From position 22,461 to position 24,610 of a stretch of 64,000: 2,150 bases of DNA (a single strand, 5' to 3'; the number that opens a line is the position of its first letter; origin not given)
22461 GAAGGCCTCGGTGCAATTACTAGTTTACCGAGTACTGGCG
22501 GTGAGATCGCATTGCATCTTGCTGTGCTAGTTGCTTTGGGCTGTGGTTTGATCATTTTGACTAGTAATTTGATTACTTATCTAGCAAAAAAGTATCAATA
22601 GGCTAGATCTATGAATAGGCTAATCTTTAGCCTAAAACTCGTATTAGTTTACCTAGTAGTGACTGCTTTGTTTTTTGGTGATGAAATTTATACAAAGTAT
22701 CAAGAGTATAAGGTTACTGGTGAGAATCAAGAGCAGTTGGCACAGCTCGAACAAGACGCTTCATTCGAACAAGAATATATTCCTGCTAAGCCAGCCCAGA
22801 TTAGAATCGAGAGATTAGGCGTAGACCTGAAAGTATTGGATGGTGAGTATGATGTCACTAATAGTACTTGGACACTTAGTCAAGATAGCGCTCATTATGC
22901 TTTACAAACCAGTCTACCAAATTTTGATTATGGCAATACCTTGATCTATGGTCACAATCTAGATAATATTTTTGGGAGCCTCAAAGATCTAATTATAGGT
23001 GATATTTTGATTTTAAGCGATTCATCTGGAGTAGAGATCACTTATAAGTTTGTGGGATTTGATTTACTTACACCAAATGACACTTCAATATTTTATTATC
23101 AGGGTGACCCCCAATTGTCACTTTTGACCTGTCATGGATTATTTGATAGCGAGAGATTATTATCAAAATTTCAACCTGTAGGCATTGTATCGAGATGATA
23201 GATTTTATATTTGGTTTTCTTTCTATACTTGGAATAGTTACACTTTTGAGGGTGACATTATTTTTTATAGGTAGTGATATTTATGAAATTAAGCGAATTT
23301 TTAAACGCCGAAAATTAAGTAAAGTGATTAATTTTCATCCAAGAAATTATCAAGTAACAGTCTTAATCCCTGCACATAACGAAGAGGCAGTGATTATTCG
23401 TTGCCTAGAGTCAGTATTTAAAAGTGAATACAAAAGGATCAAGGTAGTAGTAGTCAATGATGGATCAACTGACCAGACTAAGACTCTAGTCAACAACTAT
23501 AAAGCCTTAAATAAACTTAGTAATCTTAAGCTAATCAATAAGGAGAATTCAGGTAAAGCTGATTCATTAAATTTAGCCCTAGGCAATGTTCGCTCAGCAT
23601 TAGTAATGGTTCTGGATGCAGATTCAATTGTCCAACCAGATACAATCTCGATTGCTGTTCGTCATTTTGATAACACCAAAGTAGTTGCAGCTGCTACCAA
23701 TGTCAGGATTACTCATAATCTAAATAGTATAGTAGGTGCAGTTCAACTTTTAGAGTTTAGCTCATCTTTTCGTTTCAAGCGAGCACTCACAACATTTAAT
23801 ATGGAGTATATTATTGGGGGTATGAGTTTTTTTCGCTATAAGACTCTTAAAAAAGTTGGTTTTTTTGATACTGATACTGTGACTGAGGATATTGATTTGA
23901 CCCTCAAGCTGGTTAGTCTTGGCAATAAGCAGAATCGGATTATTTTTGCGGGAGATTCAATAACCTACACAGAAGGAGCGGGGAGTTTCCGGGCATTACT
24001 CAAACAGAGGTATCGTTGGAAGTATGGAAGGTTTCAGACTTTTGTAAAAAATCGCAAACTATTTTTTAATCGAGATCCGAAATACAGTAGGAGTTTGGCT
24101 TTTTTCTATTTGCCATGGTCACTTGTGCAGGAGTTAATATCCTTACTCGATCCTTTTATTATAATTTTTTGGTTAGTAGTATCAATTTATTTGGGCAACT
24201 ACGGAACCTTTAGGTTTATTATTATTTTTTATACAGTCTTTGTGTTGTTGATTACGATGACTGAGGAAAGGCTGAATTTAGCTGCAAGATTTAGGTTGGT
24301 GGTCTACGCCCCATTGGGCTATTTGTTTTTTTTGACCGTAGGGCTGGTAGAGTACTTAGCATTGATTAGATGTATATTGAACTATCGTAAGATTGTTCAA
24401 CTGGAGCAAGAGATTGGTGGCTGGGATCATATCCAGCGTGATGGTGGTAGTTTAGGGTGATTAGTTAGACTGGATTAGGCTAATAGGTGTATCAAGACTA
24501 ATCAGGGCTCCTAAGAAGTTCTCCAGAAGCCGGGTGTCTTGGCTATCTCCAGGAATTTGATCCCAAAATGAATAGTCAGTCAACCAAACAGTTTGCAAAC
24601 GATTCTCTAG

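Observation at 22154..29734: tRNA-bounded 7.6-kb island: three QxxRW GT2 synthases, a coupled sortase and two LPSTG micro-proteins (candidate novel surface-polymer system)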

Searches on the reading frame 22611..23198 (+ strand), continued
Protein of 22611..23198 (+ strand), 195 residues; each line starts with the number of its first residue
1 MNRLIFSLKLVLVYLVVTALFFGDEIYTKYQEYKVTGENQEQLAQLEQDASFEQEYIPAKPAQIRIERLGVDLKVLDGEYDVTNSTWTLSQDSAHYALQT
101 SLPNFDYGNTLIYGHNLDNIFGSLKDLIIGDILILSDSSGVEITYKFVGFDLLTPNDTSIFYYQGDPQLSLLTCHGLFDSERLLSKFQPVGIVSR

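Call 46: find_encoding_contigs(protein=P0113, flank=8000, max_places=2)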
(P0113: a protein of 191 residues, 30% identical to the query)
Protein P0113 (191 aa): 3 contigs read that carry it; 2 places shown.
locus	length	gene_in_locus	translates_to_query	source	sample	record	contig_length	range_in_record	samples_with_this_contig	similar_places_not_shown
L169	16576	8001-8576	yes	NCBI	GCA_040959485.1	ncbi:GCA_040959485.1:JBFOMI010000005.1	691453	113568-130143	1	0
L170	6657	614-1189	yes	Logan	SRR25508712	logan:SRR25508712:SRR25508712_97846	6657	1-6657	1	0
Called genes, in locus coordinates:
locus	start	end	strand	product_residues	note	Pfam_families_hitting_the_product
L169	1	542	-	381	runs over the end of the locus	PF03979:Sigma70_r1_1 (weak), PF00140:Sigma70_r1_2, PF04542:Sigma70_r2, PF04539:Sigma70_r3, PF04545:Sigma70_r4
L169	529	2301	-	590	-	PF01807:Zn_ribbon_DnaG, PF08275:DNAG_N, PF01751:Toprim, PF13155:Toprim_2, PF13662:Toprim_4, PF10410:DnaB_bind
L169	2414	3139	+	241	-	-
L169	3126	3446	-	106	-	PF04237:YjbR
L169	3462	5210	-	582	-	PF00331:Glyco_hydro_10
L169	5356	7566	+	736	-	PF17957:Big_7, PF01522:Polysacc_deac_1, PF10096:DUF2334 (weak)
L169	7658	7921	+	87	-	-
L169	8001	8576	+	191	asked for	PF04203:Sortase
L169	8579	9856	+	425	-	PF13506:Glyco_transf_21, PF03142:Chitin_synth_2 (faint), PF13641:Glyco_tranf_2_3, PF00535:Glycos_transf_2, PF13632:Glyco_trans_2_3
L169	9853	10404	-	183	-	PF00929:RNase_T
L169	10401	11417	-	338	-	PF00274:Glycolytic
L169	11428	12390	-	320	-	PF00316:FBPase, PF18913:FBPase_C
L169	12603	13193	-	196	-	PF02525:Flavodoxin_2, PF03358:FMN_red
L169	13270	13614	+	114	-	PF01638:HxlR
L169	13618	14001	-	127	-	PF01641:SelR, PF08271:Zn_Ribbon_TF (faint)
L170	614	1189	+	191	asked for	PF04203:Sortase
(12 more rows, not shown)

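Call 56: search_solved_structures(query=A4, max_evalue=0.01)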
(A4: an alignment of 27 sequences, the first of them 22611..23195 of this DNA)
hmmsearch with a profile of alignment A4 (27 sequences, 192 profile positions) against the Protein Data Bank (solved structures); distinct sequences matched with E-value up to 0.01: 48.
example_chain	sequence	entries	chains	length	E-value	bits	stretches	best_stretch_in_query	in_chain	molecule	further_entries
2ln7_A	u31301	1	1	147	3.9e-09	39.5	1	102-176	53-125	LPXTG-site transpeptidase family protein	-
4d70_A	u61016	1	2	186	3.5e-08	36.4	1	33-174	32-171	SORTASE FAMILY PROTEIN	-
8t28_A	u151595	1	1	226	4.1e-08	36.2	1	53-176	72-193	Class C sortase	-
2kw8_A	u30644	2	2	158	4.1e-08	36.2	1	96-184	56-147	LPXTG-site transpeptidase family protein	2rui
24rr_A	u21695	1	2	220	1e-07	34.9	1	110-182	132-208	Ebp pilus assembly class C sortase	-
5cuw_A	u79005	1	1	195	5.8e-07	32.4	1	62-183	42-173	SrtE1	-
2mlm_A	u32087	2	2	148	8e-07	32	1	106-181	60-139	Sortase family protein | Sortase A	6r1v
1ija_A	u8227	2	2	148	1.6e-06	30.9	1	106-181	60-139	Sortase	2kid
1t2p_A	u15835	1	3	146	1.7e-06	30.9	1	106-181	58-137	sortase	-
7s54_A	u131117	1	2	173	5.7e-06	29.2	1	100-177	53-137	Class A sortase, sortase A chimera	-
3rcc_A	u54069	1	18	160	7.1e-06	28.9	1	63-175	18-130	Sortase SrtA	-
7s56_A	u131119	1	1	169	9.3e-06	28.5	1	64-175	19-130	Class A sortase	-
9m4u_B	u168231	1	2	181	9.7e-06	28.4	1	105-185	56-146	Peptidase C60, sortase A and B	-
9iok_A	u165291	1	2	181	9.7e-06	28.4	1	105-185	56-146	Peptidase C60, sortase A and B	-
9m5j_B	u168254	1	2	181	9.7e-06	28.4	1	105-185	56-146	Peptidase C60, sortase A and B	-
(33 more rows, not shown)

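Call 83: find_encoding_contigs(protein=P0005, flank=10000, max_places=1)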
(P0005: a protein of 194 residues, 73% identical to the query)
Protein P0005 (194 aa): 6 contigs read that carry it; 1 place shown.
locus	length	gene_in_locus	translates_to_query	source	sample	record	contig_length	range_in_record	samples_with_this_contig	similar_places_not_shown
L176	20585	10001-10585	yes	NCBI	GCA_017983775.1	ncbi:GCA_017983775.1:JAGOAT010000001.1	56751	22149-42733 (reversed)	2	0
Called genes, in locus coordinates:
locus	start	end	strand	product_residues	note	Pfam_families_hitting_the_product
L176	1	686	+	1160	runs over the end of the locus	-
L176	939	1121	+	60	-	-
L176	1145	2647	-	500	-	PF13541:ChlI, PF00158:Sigma54_activat (faint), PF01078:Mg_chelatase, PF07728:AAA_5 (weak), PF00493:MCM (weak), PF13335:Mg_chelatase_C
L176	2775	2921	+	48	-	-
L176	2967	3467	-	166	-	PF00588:SpoU_methylase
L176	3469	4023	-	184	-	-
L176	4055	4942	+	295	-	PF00274:Glycolytic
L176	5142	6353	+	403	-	PF01702:TGT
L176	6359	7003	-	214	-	PF02592:Vut_1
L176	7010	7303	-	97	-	-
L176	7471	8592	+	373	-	-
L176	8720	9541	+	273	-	-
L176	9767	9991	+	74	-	-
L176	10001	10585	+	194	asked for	PF04203:Sortase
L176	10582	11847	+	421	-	PF13506:Glyco_transf_21, PF13641:Glyco_tranf_2_3, PF00535:Glycos_transf_2, PF10111:Glyco_tranf_2_2, PF13632:Glyco_trans_2_3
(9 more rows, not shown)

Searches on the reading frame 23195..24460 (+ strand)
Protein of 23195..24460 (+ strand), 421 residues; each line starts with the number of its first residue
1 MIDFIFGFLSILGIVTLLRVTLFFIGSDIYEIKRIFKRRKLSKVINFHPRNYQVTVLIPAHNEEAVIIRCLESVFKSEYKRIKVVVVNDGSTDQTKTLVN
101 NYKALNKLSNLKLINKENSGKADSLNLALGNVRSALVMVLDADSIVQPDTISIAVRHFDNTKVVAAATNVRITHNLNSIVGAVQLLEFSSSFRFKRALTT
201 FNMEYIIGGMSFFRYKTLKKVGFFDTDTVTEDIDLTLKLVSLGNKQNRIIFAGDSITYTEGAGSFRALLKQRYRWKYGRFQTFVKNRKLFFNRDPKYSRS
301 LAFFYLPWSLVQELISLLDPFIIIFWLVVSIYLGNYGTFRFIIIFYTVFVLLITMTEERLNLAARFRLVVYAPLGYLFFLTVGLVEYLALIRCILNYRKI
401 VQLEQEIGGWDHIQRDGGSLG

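Call 3: search_protein_families(library=pfam, proteins=[window:23195-24460:+], max_evalue=0.1)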
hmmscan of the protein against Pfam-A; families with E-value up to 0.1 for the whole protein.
window:23195-24460:+ (421 aa): 8 families
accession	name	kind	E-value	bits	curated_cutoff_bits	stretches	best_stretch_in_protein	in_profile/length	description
PF00535.33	Glycos_transf_2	-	5.8e-30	104.9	23.3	1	55-221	1-167/168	Glycosyl transferase family 2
PF13641.12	Glyco_tranf_2_3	-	1.6e-28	100.7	27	1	54-278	3-230/230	Glycosyltransferase like family 2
PF13632.12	Glyco_trans_2_3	-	1.3e-24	87.6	27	1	137-329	2-191/198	Glycosyl transferase family group 2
PF10111.15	Glyco_tranf_2_2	-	2.4e-07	31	27.3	1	56-238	2-198/276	Glycosyltransferase like family 2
PF13506.12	Glyco_transf_21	-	8.9e-06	25.7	21.7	1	121-276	18-173/174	Glycosyl transferase family 21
PF03142.21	Chitin_synth_2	-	0.003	16.7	27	1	136-217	204-288/527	Chitin synthase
PF13704.12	Glyco_tranf_2_4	-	0.02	15.8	27.5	1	62-146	2-84/98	Glycosyl transferase family 2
PF00483.29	NTP_transferase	-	0.099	12.6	21.2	0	57-171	24-137/245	Nucleotidyl transferase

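Call 4: search_protein_families(library=ncbifam, proteins=[window:23195-24460:+], max_evalue=0.1)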
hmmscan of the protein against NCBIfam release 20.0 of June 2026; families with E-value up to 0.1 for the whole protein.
window:23195-24460:+ (421 aa): 33 families (the best 25 are shown)
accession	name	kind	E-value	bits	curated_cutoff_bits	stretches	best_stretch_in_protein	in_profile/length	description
TIGR03937.1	PgaC_IcaA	equivalog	8.8e-45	153.4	422.3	1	22-351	15-339/407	poly-beta-1,6-N-acetyl-D-glucosamine synthase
TIGR03111.1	glyc2_xrt_Gpos1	hypoth_equivalog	6.4e-27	94.4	363.95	1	34-374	31-391/439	TIGR03111 family XrtG-associated glycosyltransferase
NF041875.1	EPS_EpsD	equivalog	3.8e-18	66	370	1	54-287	1-233/325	exopolysaccharide biosynthesis glycosyltransferase EpsD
TIGR03965.1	mycofact_glyco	equivalog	1.2e-16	60.7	280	1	43-245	65-269/467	mycofactocin biosynthesis glycosyltransferase MftF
TIGR04283.1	glyco_like_mftF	equivalog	3.8e-15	56.1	182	1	55-243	2-173/221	TIGR04283 family arsenosugar biosynthesis glycosyltransferase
NF053846.1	glyco_with_XrtP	equivalog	4.5e-14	52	520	1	32-357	23-377/440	XrtP-associated glycosyltransferase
NF007482.0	PRK10073.1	equivalog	1.5e-13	50.4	423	1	52-150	6-102/334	glycosyltransferase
TIGR04242.1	nodulat_NodC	equivalog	2.8e-13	49.6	550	1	50-170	46-168/395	chitooligosaccharide synthase NodC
NF047683.1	TeichurnBiosyTuaG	equivalog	6.6e-13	48.9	400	1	51-170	5-123/252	teichuronic acid biosynthesis protein TuaG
TIGR03030.1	CelA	equivalog_domain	2.3e-12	45.8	699.1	2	200-369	301-465/714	UDP-forming cellulose synthase catalytic subunit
NF038302.1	EPS_HpsE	equivalog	3.4e-10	39.4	300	1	53-175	2-127/307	hormogonium polysaccharide biosynthesis glycosyltransferase HpsE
TIGR03469.1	HpnB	hypoth_equivalog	6.5e-10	38.6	379.25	1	20-172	13-174/386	hopene-associated glycosyltransferase HpnB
NF041394.1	GtaseAglG_Halo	equivalog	1.3e-09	37.8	440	1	54-170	3-119/304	glucosyl-dolichyl phosphate glucuronosyltransferase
NF041865.1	EpsU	equivalog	2.3e-09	36.8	700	1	52-282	39-268/394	exopolysaccharide biosynthesis GT2 family glycosyltransferase EpsU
NF007453.0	PRK10018.1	equivalog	3.1e-09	36.9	382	1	53-241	7-191/280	colanic acid biosynthesis glycosyltransferase WcaA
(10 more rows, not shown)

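Call 14: find_related_loci(query=A2, collection=genome_contigs, flank=4000)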
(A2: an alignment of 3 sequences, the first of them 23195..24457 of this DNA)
Query A2 (421 aa) in genome_contigs; peptide patterns used: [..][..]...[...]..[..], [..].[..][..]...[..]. (x = any residue, [..] = any of these).
600 stretches matched a pattern (row limit reached: there are more); 462 encode a relative of the query (tblastn E <= 1e-3); the best 80 are kept; 80 distinct loci.
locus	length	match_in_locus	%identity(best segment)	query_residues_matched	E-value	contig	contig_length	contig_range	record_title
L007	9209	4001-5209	38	13-417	9e-86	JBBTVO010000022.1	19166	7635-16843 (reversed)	MAG: Patescibacteria group bacterium isolate H51-bin110_1 H51_bin110_1_000000000022, whole genome shotgun sequence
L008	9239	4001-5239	35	4-417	2e-75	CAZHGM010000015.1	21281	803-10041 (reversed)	MAG TPA_asm: uncultured Candidatus Saccharibacteria bacterium isolate SRP286056_co1_663 genome assembly, contig: NODE_29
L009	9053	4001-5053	35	53-395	8e-61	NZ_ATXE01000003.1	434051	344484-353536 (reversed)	Aestuariimicrobium kwangyangense DSM 21549 H507DRAFT_scaffold00003.3_C, whole genome shotgun sequence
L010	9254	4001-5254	31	10-415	1e-48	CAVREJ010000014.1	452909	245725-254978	MAG: uncultured Acidobacteriaceae bacterium isolate MFD10071.bin.1.76 genome assembly, contig: contig_58902, whole genom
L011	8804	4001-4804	37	54-327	3e-46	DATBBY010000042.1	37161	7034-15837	MAG TPA_asm: Candidatus Acidoferrum sp. isolate SMAG_U5771 k141_2619759, whole genome shotgun sequence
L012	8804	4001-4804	36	54-327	1e-45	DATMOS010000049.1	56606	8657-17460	MAG TPA_asm: Verrucomicrobiia bacterium isolate SMAG_U12882 k141_605269, whole genome shotgun sequence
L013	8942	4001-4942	33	42-352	1e-45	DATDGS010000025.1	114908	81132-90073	MAG TPA_asm: Terriglobales bacterium isolate SMAG_U258 k141_98669, whole genome shotgun sequence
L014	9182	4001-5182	31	12-421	4e-45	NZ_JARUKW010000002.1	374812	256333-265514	Natronococcus sp. A-GB1 2, whole genome shotgun sequence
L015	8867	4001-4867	32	37-326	2e-44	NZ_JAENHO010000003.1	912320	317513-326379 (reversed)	Paractinoplanes lichenicola strain LDG1-01 NODE_3_length_912320_cov_33.928334, whole genome shotgun sequence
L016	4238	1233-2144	33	20-322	7e-44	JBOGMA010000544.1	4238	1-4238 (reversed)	MAG: Acidobacteriaceae bacterium isolate TC-S_metawrap_bin.18 k127_1965298, whole genome shotgun sequence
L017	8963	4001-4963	31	10-328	8e-44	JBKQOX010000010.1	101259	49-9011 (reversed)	MAG: Terracidiphilus sp. isolate LAWAr2D2E2F__bin_7 LAWAr2D2E2F_000000030618, whole genome shotgun sequence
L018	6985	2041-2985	32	38-350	9e-44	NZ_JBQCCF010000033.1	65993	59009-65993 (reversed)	MAG: Dyella sp. isolate bin004 k141_468565, whole genome shotgun sequence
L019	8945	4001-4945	32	20-332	9e-44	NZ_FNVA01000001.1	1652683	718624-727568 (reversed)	Bryocella elongata strain DSM 22489, whole genome shotgun sequence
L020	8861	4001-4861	35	36-331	1e-43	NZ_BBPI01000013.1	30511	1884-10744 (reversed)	Sphingomonas parapaucimobilis NBRC 15100, whole genome shotgun sequence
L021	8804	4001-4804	33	37-311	3e-43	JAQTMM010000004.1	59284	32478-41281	MAG: Dehalococcoidales bacterium isolate STA_40 NODE_1001_length_59284_cov_10.632892_Sandtown_A, whole genome shotgun se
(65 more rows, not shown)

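Call 35: search_solved_structures(query=window:23195-24457:+, max_evalue=0.00001)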
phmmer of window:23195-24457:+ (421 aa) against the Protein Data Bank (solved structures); distinct sequences matched with E-value up to 0.00001: 18.
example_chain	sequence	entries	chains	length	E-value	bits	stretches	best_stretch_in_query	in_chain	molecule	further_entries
2z87_A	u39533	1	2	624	1.5e-13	53.8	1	50-172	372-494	Chondroitin synthase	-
2z86_A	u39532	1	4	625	1.5e-13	53.8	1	50-172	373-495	Chondroitin synthase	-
6yv7_A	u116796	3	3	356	3.6e-13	52.6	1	52-244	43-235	Glycosyl transferase, family 2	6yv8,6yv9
6yv7_B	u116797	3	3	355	3.6e-13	52.6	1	52-244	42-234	Glycosyl transferase, family 2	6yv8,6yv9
3l7i_A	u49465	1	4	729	6e-12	48.6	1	53-166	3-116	Teichoic acid biosynthesis protein F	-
3l7j_A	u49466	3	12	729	6e-12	48.6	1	53-166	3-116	Teichoic acid biosynthesis protein F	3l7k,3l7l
3l7m_A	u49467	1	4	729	6e-12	48.6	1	53-166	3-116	Teichoic acid biosynthesis protein F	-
9omh_A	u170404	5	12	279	1.6e-10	43.9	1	52-166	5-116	Glycosyltransferase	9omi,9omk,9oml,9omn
9omm_A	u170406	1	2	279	1.6e-10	43.9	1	52-166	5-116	Glycosyltransferase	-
9omj_A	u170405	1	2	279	2.1e-10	43.5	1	52-166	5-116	Glycosyltransferase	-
6p61_A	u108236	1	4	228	6.2e-10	41.9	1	53-157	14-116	Glycosyltransferase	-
5hea_A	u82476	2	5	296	7.5e-10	41.7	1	54-149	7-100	Putative glycosyltransferase (GalT1)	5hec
5ej1_A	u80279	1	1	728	2.4e-09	40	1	53-358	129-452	Putative cellulose synthase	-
4hg6_A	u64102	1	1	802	3.2e-09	39.6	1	53-360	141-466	Cellulose Synthase Subunit A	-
4p00_A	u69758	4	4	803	3.2e-09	39.6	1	53-360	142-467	Cellulose Synthase A subunit | Cellulose Synthase subunit A | Putative cellulose synthase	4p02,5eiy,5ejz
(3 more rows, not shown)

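Call 72: predict_structure(alignment_id=A5)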
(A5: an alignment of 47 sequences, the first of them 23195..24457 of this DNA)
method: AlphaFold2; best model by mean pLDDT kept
length: 421 residues; sequences in the alignment: 47
mean_pLDDT: 92.4   pTM: 0.91
mean pLDDT of the five models: 92.4, 91.8, 91.6, 91.6, 91.6
residues with pLDDT >= 90: 360; 70-90: 44; 50-70: 14; < 50: 3
segments of 3 or more residues with pLDDT < 50: none
pLDDT, mean of each block of 10 residues (from residue 1): 89 90 94 90 66 96 96 97 98 97 98 96 97 97 96 94 96 87 93 93 84 98 95 96 96 95 92 94 96 96 94 93 92 93 94 93 95 95 96 96 70 71 48
secondary structure, 60 per line:
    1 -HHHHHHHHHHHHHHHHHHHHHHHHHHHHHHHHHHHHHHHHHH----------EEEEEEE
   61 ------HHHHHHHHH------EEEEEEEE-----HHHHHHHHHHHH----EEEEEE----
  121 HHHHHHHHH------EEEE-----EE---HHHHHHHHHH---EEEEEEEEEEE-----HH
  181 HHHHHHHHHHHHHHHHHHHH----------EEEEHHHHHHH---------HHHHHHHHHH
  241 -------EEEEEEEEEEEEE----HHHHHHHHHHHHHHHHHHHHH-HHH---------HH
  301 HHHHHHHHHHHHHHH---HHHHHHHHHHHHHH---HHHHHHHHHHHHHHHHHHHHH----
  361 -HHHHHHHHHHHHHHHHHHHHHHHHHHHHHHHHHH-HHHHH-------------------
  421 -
elements in order: H2-43 E54-60 H67-75 E82-89 H95-106 E111-116 H121-129 E136-139 H150-159 E163-173 H179-200 E211-214 H215-221 H231-240 E248-260 H265-285 H299-315 H319-332 H336-356 H362-395 H397-401

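Call 74: fold_search(model_id=the predicted structure, library=pdb)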
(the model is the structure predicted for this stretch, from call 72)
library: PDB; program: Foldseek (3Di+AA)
matches with E <= 10: 1325; with E <= 0.001: 354
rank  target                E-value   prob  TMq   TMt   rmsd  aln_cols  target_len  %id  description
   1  7sp8_A                9.8e-17  1.00  0.65  0.56   9.3       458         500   16  Chlorella virus Hyaluronan Synthase bound to UDP-GlcNAc (released 2022-04-06)
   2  7sp9_A                2.4e-16  1.00  0.66  0.57   9.4       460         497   16  Chlorella virus Hyaluronan Synthase in the GlcNAc-primed channel-closed state (released 2022-04-06)
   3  7sp7_A                5.7e-16  1.00  0.66  0.57  10.7       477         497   16  Chlorella virus hyaluronan synthase inhibited by UDP (released 2022-04-06)
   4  9yq4_A                1.5e-15  1.00  0.66  0.57  10.1       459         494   15  Chlorella virus hyaluronan synthase bound to a proofreading UDP-GlcA (released 2025-12-10)
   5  8smn_A                2.0e-15  1.00  0.66  0.55   7.0       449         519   18  Xenopus laevis hyaluronan synthase 1, nascent HA polymer bound state (released 2024-05-01)
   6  8snc_A                2.3e-15  1.00  0.71  0.61   6.6       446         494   17  Chlorella virus Hyaluronan Synthase bound to GlcA extended GlcNAc primer (released 2024-05-01)
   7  8sne_A                2.8e-15  1.00  0.67  0.58  10.1       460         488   15  Chlorella virus Hyaluronan Synthase bound to GlcA extended GlcNAc primer and UDP (released 2024-05-01)
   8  9yq5_A                3.2e-15  1.00  0.66  0.57  10.1       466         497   16  Chlorella virus hyaluronan synthase bound to an inserted UDP-GlcA (released 2025-12-10)
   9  8smm_A                4.1e-15  1.00  0.69  0.58   5.8       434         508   17  Xenopus laevis hyaluronan synthase 1 (released 2024-05-01)
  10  7sp6_A                4.4e-15  1.00  0.66  0.57   8.9       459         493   15  Chlorella virus hyaluronan synthase (released 2022-04-06)
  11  6yv7_A                8.3e-15  1.00  0.56  0.68  10.5       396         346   19  Mannosyltransferase PcManGT from Pyrobaculum calidifontis (released 2020-07-22)
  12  8smp_A                8.7e-15  1.00  0.68  0.56   5.0       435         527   18  Xenopus laevis hyaluronan synthase 1, UDP-bound, gating loop inserted state (released 2024-05-01)
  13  9yq2_A                9.7e-15  1.00  0.66  0.57  12.6       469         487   16  Chlorella virus hyaluronan synthase bound to DDM (released 2025-12-10)
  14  6yv7_B                1.1e-14  1.00  0.56  0.67  10.5       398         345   19  Mannosyltransferase PcManGT from Pyrobaculum calidifontis (released 2020-07-22)
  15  9kqc_A                1.1e-14  1.00  0.64  0.55   9.3       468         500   14  Chlorella virus Hyaluronan Synthase bound to VNAR (released 2025-05-14)
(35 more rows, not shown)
